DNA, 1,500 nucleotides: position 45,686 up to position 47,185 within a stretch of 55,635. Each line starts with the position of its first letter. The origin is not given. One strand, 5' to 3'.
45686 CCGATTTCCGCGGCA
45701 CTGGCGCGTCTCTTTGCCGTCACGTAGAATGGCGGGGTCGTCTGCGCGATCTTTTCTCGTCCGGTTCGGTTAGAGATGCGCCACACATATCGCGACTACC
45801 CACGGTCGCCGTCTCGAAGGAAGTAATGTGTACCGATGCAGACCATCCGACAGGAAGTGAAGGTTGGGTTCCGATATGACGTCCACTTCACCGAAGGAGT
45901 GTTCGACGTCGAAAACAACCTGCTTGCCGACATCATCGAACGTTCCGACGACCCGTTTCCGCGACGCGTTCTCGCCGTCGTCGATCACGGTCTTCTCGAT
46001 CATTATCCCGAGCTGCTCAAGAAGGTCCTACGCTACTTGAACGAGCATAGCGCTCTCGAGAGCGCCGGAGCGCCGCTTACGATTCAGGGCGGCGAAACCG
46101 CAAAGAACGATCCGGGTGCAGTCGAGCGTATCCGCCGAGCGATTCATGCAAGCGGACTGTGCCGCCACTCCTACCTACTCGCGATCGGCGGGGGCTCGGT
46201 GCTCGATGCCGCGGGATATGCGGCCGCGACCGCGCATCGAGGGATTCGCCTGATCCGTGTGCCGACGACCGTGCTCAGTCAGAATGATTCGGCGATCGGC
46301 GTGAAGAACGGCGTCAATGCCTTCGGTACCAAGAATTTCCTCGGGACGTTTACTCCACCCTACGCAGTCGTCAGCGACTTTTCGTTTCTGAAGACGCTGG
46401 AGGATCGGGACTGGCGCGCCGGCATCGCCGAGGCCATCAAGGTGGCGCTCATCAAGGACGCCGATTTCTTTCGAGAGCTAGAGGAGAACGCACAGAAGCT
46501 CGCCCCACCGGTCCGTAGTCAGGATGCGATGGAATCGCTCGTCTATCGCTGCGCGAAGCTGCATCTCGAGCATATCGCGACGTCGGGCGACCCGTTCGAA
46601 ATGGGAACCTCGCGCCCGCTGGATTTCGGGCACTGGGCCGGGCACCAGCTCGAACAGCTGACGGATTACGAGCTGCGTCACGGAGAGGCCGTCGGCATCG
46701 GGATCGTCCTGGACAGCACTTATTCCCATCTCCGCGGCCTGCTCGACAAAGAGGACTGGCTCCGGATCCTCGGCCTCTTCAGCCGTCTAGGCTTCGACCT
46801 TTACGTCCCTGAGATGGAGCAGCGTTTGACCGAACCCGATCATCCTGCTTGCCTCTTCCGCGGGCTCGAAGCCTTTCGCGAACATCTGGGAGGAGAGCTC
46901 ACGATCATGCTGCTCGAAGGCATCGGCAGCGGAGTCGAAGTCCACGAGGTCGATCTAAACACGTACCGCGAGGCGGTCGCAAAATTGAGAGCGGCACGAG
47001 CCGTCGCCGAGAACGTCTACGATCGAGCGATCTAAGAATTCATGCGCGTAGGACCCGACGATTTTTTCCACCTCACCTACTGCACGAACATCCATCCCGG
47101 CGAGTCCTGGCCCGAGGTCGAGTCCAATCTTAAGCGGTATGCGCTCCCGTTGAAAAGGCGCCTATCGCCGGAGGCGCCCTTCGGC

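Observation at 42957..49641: Complete stand-alone six-gene ebo-type cluster (eboA-F): a conserved pathway with an unidentified product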

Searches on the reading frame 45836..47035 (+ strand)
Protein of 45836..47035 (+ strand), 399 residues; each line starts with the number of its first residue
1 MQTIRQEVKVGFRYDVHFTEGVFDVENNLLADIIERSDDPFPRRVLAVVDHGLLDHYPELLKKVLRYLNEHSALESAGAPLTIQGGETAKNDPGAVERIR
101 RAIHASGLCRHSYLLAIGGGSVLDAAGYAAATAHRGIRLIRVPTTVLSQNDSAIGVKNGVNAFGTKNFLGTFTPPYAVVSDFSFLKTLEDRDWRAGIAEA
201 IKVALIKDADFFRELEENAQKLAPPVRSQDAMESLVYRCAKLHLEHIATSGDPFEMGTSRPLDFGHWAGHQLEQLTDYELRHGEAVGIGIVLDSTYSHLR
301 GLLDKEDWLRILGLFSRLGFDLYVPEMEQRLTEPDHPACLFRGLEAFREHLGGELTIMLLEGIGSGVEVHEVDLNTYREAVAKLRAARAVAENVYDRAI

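Call 3: search_protein_families(library=pfam, proteins=[window:45836-47035:+], max_evalue=0.01)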
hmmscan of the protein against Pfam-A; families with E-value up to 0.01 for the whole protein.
window:45836-47035:+ (399 aa): 4 families
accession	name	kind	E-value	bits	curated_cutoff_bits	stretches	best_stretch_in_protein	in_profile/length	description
PF01761.26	DHQ_synthase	-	6.3e-34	116.5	24.2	1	82-194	3-114/115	3-dehydroquinate synthase N-terminal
PF24621.2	DHQS_C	-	1.2e-31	110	27.6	1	196-327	1-129/144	3-dehydroquinate synthase C-terminal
PF00465.25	Fe-ADH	-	7.5e-06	26.1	31.3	1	72-145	45-130/168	Iron-containing alcohol dehydrogenase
PF13685.12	Fe-ADH_2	-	0.00027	21.4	28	1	87-185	54-145/149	Iron-containing alcohol dehydrogenase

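Call 4: search_protein_families(library=ncbifam, proteins=[window:45836-47035:+], max_evalue=0.01)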
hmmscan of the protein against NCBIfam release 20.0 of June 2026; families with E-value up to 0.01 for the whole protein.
window:45836-47035:+ (399 aa): 7 families
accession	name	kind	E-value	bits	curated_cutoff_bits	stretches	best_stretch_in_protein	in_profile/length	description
NF004852.0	PRK06203.1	equivalog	8e-167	555.2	333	1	1-391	11-398/407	3-dehydroquinate synthase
TIGR01357.1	aroB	equivalog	6.7e-67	226.1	305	1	25-375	5-337/344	3-dehydroquinate synthase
TIGR04425.1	P_lya_rel_AroB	hypoth_equivalog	1.5e-51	175.5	400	1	41-317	24-284/348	AroB-related putative sugar phosphate phospholyase (cyclizing)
NF010627.0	PRK14021.1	equivalog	2.2e-34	118.8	565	1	99-383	258-539/542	bifunctional shikimate kinase/3-dehydroquinate synthase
NF010556.0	PRK13951.1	equivalog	2.2e-29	102.7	560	1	94-312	221-431/492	bifunctional shikimate kinase AroK/3-dehydroquinate synthase AroB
NF002022.0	PRK00843.1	equivalog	7.3e-12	44.9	413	1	95-319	72-297/350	NAD(P)-dependent glycerol-1-phosphate dehydrogenase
NF041822.1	daptide_DH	equivalog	0.0059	15.5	300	0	93-135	39-79/363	daptide-type RiPP biosynthesis dehydogenase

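Call 20: search_solved_structures(query=window:45836-47035:+, max_evalue=1e-10)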
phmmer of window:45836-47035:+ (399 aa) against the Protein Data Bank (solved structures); distinct sequences matched with E-value up to 1e-10: 16.
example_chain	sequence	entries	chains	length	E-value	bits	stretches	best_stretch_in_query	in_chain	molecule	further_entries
5eks_A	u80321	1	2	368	3.6e-41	144.7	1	67-381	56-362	3-dehydroquinate synthase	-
3clh_A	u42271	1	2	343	4.5e-38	134.5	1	81-321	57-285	3-dehydroquinate synthase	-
6lk2_A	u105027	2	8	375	8.9e-38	133.5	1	110-381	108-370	3-dehydroquinate synthase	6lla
3okf_A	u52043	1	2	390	1.4e-36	129.6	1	108-372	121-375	3-dehydroquinate synthase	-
3zok_A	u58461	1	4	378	6.6e-35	124.1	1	42-306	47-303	3-DEHYDROQUINATE SYNTHASE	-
5hvn_A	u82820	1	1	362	1.1e-34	123.3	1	84-307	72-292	3-dehydroquinate synthase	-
4p53_A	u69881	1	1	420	2e-34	122.5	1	13-377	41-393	Cyclase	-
6c5c_A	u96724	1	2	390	3.7e-34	121.6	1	83-365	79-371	3-dehydroquinate synthase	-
3qbd_A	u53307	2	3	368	9.4e-34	120.3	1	87-326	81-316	3-dehydroquinate synthase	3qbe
7u5s_A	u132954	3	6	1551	5.8e-33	117.7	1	83-364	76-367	Pentafunctional AROM polypeptide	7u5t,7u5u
5tpr_A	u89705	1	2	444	5.2e-30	107.9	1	12-328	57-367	3-dehydroquinate synthase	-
6hqv_A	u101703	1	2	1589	5.6e-30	107.8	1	106-365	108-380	Pentafunctional AROM polypeptide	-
1dqs_A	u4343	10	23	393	1.9e-29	106.1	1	110-368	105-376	PROTEIN (3-DEHYDROQUINATE SYNTHASE) | 3-DEHYDROQUINATE SYNTHASE | Pentafunctional AROM polypeptide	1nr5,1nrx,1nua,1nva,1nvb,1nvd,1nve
1xag_A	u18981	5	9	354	5.6e-28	101.3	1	83-321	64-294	3-dehydroquinate synthase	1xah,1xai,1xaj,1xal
2d2x_A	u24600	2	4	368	2.7e-27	99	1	78-324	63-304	2-deoxy-scyllo-inosose synthase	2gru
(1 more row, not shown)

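Call 32: search_dna_similar(query=window:45836-47035:+, collection=plasmids, mode=protein, max_rows=60, rows=spread, max_evalue=1e-10)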
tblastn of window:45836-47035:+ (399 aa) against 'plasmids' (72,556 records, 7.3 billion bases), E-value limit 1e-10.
Records with a match: 123; places in all: 124; records where one place covers at least 80% of the query: 52.
Best place of each record, by identity: <60% 123.
By first word of the organism name: Streptomyces 40; Lactococcus 9; Ketogulonicigenium 5; Paracoccus 4; Acinetobacter 4; Sinorhizobium 4; Mycetohabitans 3; Escherichia 3; Pasteurella 3; Deinococcus 2; and 38 more.
By predicted mobility (MOB-suite, as given by PLSDB): non-mobilizable 95; mobilizable 19; conjugative 9.
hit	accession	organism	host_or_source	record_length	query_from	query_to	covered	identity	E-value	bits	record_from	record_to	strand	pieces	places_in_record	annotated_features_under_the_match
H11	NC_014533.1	Gloeothece verrucosa PCC 7822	fresh water in rice field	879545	1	377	94%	58.2%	4e-133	428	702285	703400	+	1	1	3-dehydroquinate synthase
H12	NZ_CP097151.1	Deinococcus sp. QL22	-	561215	2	375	94%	54.3%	4e-120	390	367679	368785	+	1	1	3-dehydroquinate synthase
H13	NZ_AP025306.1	Aureibacter tunicatorum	-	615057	2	376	94%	50.1%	3e-114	374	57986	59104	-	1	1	3-dehydroquinate synthase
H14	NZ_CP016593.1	Ketogulonicigenium vulgare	cell culture,China: Zibo, Shandong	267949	6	373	92%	48.8%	4e-91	307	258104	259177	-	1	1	3-dehydroquinate synthase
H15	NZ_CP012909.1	Ketogulonicigenium vulgare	cell culture,Tianjin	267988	6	373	92%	48.8%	4e-91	307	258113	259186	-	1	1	3-dehydroquinate synthase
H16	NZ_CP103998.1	Ketogulonicigenium vulgare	Tenebrio molitor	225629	6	373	92%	48.5%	7e-91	306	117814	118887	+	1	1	3-dehydroquinate synthase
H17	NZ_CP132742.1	Mycetohabitans endofungorum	Rhizopus microsporus,culture isolated ...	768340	3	373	93%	48.0%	1e-95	320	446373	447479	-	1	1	3-dehydroquinate synthase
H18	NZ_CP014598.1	Salipiger sp. CCB-MM3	mangrove soil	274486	3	372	93%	47.8%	2e-82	282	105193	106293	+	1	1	3-dehydroquinate synthase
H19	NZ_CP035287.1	Paracoccus versutus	whole organism,soil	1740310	8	373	92%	33.1%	8e-31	132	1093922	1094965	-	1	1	none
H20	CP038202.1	Paracoccus ferrooxidans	single cell,bioreactor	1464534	8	373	92%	33.1%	1e-30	131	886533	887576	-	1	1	3-dehydroquinate synthase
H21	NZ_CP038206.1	Paracoccus pantotrophus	single cell,soil associated with ...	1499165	8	373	92%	32.4%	5e-31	132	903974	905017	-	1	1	none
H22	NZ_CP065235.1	Streptomyces clavuligerus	cell culture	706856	3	364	91%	32.3%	4e-35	144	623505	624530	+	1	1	sedoheptulose 7-phosphate cyclase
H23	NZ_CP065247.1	Streptomyces clavuligerus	cell culture,lab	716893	3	364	91%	32.3%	4e-35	144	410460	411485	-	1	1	sedoheptulose 7-phosphate cyclase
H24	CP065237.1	Streptomyces clavuligerus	cell culture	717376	3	364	91%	32.3%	4e-35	144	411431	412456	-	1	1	sedoheptulose 7-phosphate cyclase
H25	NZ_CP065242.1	Streptomyces clavuligerus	cell culture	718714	3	364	91%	32.3%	4e-35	144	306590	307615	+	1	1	sedoheptulose 7-phosphate cyclase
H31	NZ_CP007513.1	Bacillus bombysepticus str. Wang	separated from the corpses of silkworms ...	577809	14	373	90%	31.1%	1e-38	155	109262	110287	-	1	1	sedoheptulose 7-phosphate cyclase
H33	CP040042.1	Acinetobacter baumannii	Homo sapiens,blood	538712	67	374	77%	36.2%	1e-33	140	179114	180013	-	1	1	aroB: 3-dehydroquinate synthase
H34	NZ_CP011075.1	Brevibacillus laterosporus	Oryza sativa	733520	14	359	87%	31.7%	1e-27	122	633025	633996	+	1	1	aroB: 3-dehydroquinate synthase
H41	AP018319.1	Nostoc sp. HK-01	-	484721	14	328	79%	31.1%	2e-27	122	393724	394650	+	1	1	3-dehydroquinate synthase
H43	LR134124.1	Klebsiella aerogenes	not available: to be reported later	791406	110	364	64%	37.1%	9e-28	122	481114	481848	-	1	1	aroB: 3-dehydroquinate synthase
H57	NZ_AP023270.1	Agrobacterium vitis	Vitis vinifera,grapevine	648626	122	372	63%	32.4%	5e-25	114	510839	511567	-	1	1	sedoheptulose 7-phosphate cyclase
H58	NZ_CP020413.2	Leptospira interrogans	Homo sapiens,human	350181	83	306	56%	35.3%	3e-23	109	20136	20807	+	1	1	aroB: 3-dehydroquinate synthase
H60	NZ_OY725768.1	Parabacteroides distasonis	-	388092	79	298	55%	35.1%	3e-23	109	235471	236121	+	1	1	aroB: 3-dehydroquinate synthase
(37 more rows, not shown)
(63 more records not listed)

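Call 33: get_annotated_region(hit=H11, flank=6000)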
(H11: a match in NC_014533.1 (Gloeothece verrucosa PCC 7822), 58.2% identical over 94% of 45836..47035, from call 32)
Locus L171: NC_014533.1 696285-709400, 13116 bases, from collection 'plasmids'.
description: Gloeothece verrucosa PCC 7822 plasmid Cy782201, complete sequence
organism: Gloeothece verrucosa PCC 7822 (NCBI taxid 497965)
taxonomy: Bacteria; Cyanobacteriota; Cyanophyceae; Chroococcales; Aphanothecaceae; Gloeothece; Gloeothece verrucosa; Gloeothece verrucosa PCC 7822
host: -; source: fresh water in rice field; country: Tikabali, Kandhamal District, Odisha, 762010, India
typing (MOB-suite, as given by PLSDB): non-mobilizable; mating-pair formation MPF_T
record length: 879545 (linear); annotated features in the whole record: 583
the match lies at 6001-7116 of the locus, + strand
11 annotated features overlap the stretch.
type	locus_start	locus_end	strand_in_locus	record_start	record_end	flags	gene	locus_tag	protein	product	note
CDS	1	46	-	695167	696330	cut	-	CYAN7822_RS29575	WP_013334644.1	IS4 family transposase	-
CDS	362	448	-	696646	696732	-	-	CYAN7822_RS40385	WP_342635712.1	hypothetical protein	-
CDS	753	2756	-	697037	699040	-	-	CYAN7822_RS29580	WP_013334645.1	hypothetical protein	-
CDS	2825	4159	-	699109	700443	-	-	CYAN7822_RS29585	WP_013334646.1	hypothetical protein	-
CDS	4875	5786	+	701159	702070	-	-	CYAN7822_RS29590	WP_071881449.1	TatD family hydrolase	-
CDS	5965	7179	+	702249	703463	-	-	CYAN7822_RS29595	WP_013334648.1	3-dehydroquinate synthase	-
CDS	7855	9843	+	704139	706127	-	-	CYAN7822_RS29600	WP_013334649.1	hypothetical protein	-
CDS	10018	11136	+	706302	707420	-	-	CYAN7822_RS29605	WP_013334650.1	ferritin-like protein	-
CDS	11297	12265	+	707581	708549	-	-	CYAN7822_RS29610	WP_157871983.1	hypothetical protein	-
CDS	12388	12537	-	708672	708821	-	-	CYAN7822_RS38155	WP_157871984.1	hypothetical protein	-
CDS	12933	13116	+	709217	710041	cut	-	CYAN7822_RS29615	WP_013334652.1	hypothetical protein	-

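Call 34: get_annotated_region(hit=H12, flank=6000)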
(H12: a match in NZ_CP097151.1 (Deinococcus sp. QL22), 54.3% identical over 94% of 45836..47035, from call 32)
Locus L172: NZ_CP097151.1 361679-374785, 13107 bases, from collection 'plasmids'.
description: Deinococcus sp. QL22 plasmid unnamed4, complete sequence
organism: Deinococcus sp. QL22 (NCBI taxid 2939437)
taxonomy: Bacteria; Deinococcota; Deinococci; Deinococcales; Deinococcaceae; Deinococcus; Deinococcus sp. QL22
host: -; source: -; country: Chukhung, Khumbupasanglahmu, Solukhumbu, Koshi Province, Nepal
typing (MOB-suite, as given by PLSDB): non-mobilizable
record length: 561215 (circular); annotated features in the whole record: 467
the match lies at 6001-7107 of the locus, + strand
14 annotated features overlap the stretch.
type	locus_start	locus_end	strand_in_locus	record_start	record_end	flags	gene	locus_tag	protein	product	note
CDS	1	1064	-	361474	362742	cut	-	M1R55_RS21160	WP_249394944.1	S8 family serine peptidase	GO:0006508 - proteolysis [Evidence IEA]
CDS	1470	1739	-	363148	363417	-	-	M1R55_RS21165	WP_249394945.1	hypothetical protein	-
CDS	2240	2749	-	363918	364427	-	-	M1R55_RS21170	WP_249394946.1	DinB family protein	-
CDS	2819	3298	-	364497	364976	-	-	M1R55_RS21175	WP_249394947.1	DinB family protein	-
CDS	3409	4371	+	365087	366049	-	-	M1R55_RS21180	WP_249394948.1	YafY family protein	-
CDS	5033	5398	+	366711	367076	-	-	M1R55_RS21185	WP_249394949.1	hypothetical protein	-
CDS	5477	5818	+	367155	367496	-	-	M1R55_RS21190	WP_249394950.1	hypothetical protein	-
CDS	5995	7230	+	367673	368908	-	-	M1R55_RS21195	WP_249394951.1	3-dehydroquinate synthase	-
CDS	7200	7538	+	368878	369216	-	-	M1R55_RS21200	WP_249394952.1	hypothetical protein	-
CDS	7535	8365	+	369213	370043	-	-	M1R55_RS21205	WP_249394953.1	TatD family hydrolase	-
CDS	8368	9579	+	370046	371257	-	eboE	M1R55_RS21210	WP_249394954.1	metabolite traffic protein EboE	-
CDS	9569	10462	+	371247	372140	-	-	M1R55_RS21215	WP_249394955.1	UbiA family prenyltransferase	-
CDS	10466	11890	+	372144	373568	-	-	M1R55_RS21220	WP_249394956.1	nucleotide pyrophosphatase/phosphodiesterase family protein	-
CDS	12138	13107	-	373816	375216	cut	-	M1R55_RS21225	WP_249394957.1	TldD/PmbA family protein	GO:0006508 - proteolysis [Evidence IEA]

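Call 35: get_annotated_region(hit=H13, flank=6000)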
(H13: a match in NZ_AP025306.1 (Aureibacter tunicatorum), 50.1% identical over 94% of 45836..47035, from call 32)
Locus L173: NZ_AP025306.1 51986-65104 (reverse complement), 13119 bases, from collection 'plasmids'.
description: Aureibacter tunicatorum strain NBRC 107587 plasmid pAT1, complete sequence
organism: Aureibacter tunicatorum (NCBI taxid 866807)
taxonomy: Bacteria; Bacteroidota; Cytophagia; Cytophagales; Persicobacteraceae; Aureibacter; Aureibacter tunicatorum
host: -; source: -; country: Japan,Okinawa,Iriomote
typing (MOB-suite, as given by PLSDB): non-mobilizable
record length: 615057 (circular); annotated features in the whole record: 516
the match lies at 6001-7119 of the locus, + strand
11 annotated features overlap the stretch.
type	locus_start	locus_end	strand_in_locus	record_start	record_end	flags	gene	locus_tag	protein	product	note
CDS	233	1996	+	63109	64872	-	-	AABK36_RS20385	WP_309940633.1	hypothetical protein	-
CDS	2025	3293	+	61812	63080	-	-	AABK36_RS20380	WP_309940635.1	ferritin-like protein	-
CDS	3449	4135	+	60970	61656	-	-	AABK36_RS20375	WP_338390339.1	EboA domain-containing protein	-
CDS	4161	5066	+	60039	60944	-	-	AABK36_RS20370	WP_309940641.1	TatD family hydrolase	-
CDS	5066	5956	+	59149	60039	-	eboC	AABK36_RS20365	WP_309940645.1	UbiA-like protein EboC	-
CDS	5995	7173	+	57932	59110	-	-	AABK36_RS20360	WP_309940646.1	3-dehydroquinate synthase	-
CDS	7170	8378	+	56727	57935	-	eboE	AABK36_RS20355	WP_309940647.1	metabolite traffic protein EboE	-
CDS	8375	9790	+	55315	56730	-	-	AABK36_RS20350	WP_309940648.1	alkaline phosphatase family protein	-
CDS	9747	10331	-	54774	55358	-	-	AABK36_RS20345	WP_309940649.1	hypothetical protein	-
CDS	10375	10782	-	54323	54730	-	-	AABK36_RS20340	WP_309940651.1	GNAT family N-acetyltransferase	-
CDS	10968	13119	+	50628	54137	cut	-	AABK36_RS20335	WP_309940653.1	hypothetical protein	-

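Call 36: get_annotated_region(hit=H17, flank=6000)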
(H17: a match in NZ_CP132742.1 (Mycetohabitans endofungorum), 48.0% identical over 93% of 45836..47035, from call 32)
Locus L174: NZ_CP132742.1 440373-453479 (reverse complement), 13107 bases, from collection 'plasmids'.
description: Mycetohabitans endofungorum strain B14/HKI 0403 plasmid unnamed1, complete sequence
organism: Mycetohabitans endofungorum (NCBI taxid 417203)
taxonomy: Bacteria; Pseudomonadota; Betaproteobacteria; Burkholderiales; Burkholderiaceae; Mycetohabitans; Mycetohabitans endofungorum
host: -; source: Rhizopus microsporus,culture isolated from host hyphae,hyphae of ATCC 52814,forest soil; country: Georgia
typing (MOB-suite, as given by PLSDB): non-mobilizable
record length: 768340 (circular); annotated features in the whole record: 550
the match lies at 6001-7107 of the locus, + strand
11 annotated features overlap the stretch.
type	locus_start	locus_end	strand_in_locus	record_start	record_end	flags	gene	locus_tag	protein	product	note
CDS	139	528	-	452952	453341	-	-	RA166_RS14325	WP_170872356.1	transposase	-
CDS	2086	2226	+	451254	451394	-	-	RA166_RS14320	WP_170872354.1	glycosyl hydrolase 108 family protein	-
CDS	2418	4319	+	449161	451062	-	-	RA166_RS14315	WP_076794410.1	hypothetical protein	-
CDS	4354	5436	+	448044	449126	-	-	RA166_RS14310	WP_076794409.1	ferritin-like protein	-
CDS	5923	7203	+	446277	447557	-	-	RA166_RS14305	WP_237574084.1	3-dehydroquinate synthase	-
CDS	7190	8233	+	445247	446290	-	-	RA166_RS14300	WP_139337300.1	hypothetical protein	-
CDS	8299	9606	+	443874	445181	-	eboE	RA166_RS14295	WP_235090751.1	metabolite traffic protein EboE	-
CDS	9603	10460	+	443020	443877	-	-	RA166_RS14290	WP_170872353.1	UbiA family prenyltransferase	-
CDS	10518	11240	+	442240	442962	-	-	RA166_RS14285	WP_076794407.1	EboA domain-containing protein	-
CDS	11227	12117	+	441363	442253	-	-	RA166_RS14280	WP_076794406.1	TatD family hydrolase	-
CDS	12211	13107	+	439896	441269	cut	-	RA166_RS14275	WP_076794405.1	nucleotide pyrophosphatase/phosphodiesterase family protein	-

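Call 37: get_annotated_region(hit=H22, flank=600)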
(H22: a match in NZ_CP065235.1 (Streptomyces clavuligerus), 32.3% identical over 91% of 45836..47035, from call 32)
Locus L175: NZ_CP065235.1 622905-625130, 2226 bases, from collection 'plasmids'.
description: Streptomyces clavuligerus strain F1D18 plasmid pF1D18A, complete sequence
organism: Streptomyces clavuligerus (NCBI taxid 1901)
taxonomy: Bacteria; Actinomycetota; Actinomycetes; Kitasatosporales; Streptomycetaceae; Streptomyces; Streptomyces clavuligerus
host: -; source: cell culture; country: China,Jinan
typing (MOB-suite, as given by PLSDB): non-mobilizable; replicon rep_cluster_12,rep_cluster_1922
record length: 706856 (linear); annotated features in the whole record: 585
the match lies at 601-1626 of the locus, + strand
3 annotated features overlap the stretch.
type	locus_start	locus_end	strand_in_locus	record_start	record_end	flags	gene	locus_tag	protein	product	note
CDS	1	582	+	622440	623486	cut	-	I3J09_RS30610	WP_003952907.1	ROK family protein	-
CDS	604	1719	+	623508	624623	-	-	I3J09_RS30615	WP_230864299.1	sedoheptulose 7-phosphate cyclase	GO:0017000 - antibiotic biosynthetic process [Evidence IEA]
CDS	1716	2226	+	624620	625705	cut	-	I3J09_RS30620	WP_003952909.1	hypothetical protein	-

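Call 38: get_annotated_region(hit=H31, flank=600)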
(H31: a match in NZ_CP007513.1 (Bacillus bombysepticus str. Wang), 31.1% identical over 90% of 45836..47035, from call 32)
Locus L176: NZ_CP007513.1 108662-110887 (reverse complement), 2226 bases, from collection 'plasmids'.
description: Bacillus bombysepticus str. Wang plasmid pBb, complete sequence
organism: Bacillus bombysepticus str. Wang (NCBI taxid 1330043)
taxonomy: Bacteria; Bacillota; Bacilli; Bacillales; Bacillaceae; Bacillus; Bacillus bombysepticus; Bacillus bombysepticus str. Wang
host: -; source: separated from the corpses of silkworms that had died due to Bb natural infection in Daiyue district, Taian ...; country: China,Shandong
typing (MOB-suite, as given by PLSDB): non-mobilizable; replicon rep_cluster_125; mating-pair formation MPF_T
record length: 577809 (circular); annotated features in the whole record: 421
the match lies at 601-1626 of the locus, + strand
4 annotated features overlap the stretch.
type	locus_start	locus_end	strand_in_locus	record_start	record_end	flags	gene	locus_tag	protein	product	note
CDS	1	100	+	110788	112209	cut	-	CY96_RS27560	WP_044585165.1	glucose-6-phosphate dehydrogenase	-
CDS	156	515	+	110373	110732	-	-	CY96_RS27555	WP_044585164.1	cupin domain-containing protein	-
CDS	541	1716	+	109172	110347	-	-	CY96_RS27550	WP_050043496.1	sedoheptulose 7-phosphate cyclase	GO:0017000 - antibiotic biosynthetic process [Evidence IEA]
CDS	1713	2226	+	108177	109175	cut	-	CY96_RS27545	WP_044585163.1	ROK family protein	-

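Call 39: get_annotated_region(hit=H57, flank=600)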
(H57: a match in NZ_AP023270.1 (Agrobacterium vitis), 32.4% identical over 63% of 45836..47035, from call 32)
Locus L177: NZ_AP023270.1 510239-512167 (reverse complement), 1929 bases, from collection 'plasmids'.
description: Agrobacterium vitis strain VAR03-1 plasmid pRvVAR031a, complete sequence
organism: Agrobacterium vitis (NCBI taxid 373)
taxonomy: Bacteria; Pseudomonadota; Alphaproteobacteria; Hyphomicrobiales; Rhizobiaceae; Agrobacterium; Agrobacterium vitis
host: -; source: Vitis vinifera,grapevine; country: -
typing (MOB-suite, as given by PLSDB): non-mobilizable; replicon rep_cluster_287
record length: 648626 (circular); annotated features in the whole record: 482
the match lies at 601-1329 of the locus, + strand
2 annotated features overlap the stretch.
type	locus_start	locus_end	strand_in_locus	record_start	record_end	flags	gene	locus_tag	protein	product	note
CDS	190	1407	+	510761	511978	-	-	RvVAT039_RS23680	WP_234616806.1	sedoheptulose 7-phosphate cyclase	GO:0017000 - antibiotic biosynthetic process [Evidence IEA]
CDS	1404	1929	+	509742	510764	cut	-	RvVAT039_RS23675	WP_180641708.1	ROK family protein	-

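Call 40: get_annotated_region(hit=H33, flank=600)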
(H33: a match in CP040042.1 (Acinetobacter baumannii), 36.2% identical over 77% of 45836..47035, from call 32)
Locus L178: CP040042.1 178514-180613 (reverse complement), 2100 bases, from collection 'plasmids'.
description: Acinetobacter baumannii strain VB958 plasmid unnamed2, complete sequence
organism: Acinetobacter baumannii (NCBI taxid 470)
taxonomy: Bacteria; Pseudomonadota; Gammaproteobacteria; Moraxellales; Moraxellaceae; Acinetobacter; Acinetobacter baumannii
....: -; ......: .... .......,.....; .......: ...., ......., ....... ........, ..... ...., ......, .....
typing (MOB-suite, as given by PLSDB): non-mobilizable
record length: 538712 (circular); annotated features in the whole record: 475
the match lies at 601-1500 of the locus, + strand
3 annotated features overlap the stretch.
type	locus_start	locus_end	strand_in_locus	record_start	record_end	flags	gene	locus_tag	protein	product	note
CDS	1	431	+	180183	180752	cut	aroK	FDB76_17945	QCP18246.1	shikimate kinase AroK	-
CDS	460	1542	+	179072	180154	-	aroB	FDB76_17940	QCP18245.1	3-dehydroquinate synthase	-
CDS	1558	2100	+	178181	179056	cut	-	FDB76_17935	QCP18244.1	hypothetical protein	-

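Call 41: get_annotated_region(hit=H34, flank=600)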
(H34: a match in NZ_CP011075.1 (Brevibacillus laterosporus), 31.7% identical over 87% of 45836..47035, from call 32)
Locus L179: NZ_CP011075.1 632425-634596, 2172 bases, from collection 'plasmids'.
description: Brevibacillus laterosporus strain B9 plasmid unnamed1, complete sequence
organism: Brevibacillus laterosporus (NCBI taxid 1465)
taxonomy: Bacteria; Bacillota; Bacilli; Bacillales; Paenibacillaceae; Brevibacillus; Brevibacillus laterosporus
host: -; source: Oryza sativa; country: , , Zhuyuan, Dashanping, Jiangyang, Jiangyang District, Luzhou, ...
typing (MOB-suite, as given by PLSDB): non-mobilizable
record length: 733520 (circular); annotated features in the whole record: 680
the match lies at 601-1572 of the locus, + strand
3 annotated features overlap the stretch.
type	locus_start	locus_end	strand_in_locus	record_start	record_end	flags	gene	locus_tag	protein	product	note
CDS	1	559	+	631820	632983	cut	aroC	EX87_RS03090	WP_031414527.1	chorismate synthase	GO:0009073 - aromatic amino acid family biosynthetic process [Evidence IEA]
CDS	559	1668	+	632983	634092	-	aroB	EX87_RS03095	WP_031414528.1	3-dehydroquinate synthase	GO:0009423 - chorismate biosynthetic process [Evidence IEA]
CDS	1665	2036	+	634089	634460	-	aroH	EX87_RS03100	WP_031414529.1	chorismate mutase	GO:0009073 - aromatic amino acid family biosynthetic process [Evidence IEA]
